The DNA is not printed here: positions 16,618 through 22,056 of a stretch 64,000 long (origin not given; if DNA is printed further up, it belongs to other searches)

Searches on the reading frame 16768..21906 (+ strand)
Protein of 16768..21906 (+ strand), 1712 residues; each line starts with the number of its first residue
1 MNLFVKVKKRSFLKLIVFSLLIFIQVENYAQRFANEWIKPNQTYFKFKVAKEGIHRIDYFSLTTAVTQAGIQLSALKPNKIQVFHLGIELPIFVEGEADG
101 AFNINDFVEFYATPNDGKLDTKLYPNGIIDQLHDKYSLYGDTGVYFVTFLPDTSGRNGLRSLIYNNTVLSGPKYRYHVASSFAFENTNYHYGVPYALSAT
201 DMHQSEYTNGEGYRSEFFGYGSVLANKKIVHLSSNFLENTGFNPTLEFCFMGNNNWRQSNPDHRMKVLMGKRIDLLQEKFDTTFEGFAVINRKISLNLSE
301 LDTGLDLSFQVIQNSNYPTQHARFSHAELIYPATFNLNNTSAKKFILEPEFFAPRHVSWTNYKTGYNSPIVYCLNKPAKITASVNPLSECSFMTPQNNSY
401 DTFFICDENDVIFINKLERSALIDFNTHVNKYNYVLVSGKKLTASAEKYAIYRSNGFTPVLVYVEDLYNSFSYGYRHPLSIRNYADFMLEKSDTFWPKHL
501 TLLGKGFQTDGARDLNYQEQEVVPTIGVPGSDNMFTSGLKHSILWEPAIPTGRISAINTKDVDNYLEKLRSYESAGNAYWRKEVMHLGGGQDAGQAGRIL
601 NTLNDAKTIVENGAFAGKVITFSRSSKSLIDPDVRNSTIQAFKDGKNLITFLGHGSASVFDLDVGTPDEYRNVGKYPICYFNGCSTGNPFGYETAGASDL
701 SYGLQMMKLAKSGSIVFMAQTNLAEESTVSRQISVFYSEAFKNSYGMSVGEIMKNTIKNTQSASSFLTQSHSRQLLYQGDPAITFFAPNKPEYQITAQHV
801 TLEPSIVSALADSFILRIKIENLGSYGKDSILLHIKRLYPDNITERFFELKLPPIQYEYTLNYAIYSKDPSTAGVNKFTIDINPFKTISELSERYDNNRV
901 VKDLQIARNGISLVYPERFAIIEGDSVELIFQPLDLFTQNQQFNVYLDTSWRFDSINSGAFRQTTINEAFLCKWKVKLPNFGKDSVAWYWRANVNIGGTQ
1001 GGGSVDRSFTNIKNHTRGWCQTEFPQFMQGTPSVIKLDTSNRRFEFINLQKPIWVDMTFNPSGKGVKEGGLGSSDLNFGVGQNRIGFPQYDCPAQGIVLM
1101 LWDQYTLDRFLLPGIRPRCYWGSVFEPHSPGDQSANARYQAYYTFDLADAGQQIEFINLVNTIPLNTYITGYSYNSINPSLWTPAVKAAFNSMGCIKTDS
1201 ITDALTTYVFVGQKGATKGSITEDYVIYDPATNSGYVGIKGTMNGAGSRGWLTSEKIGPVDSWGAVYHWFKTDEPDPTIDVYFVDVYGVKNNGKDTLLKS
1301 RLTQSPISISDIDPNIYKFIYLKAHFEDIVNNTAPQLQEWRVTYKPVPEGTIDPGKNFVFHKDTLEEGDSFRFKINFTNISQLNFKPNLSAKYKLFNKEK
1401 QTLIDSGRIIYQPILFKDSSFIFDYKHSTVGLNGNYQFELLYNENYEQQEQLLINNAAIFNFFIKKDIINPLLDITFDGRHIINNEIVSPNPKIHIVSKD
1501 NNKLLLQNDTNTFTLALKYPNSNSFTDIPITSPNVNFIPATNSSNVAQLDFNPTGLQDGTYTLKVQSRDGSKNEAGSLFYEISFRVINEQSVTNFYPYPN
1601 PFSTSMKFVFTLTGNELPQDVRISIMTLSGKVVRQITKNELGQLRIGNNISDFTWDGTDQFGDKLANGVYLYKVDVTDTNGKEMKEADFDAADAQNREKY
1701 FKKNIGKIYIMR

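Call 11: search_protein_families(library=pfam, proteins=[window:16768-21906:+], max_evalue=0.001)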
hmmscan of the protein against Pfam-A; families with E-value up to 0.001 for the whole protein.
window:16768-21906:+ (1712 aa): 4 families
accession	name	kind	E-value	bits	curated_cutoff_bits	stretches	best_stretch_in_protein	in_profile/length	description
PF01364.23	Peptidase_C25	-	1.2e-47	163.4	23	1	434-783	1-372/374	Peptidase family C25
PF13860.13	FlgD_ig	-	1.7e-07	31.6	27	1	1607-1678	11-77/79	FlgD Ig-like domain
PF15711.10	ILEI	-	3.9e-05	24.5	27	1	1142-1216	18-90/90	Interleukin-like EMT inducer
PF18962.6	Por_Secre_tail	-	0.00017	22.2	27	0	1598-1651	2-51/75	Secretion system C-terminal sorting domain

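Call 109: search_protein_families(library=ncbifam, proteins=[window:16768-21906:+], max_evalue=0.00001)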
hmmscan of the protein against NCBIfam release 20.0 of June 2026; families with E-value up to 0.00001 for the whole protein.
window:16768-21906:+ (1712 aa): 3 families
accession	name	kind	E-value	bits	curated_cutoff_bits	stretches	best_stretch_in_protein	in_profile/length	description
NF052324.1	PorU_rel_Nterm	equivalog_domain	2.5e-204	681.1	450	1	16-898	4-879/879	putative type IX secretion system sortase PorU2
NF033707.1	T9SS_sortase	equivalog_domain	2.5e-54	184.4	420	2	42-798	5-742/1095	type IX secretion system sortase PorU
NF005176.1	PRK06655.1-1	equivalog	6.8e-07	29.4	230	0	1618-1685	96-157/197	flagellar hook assembly protein FlgD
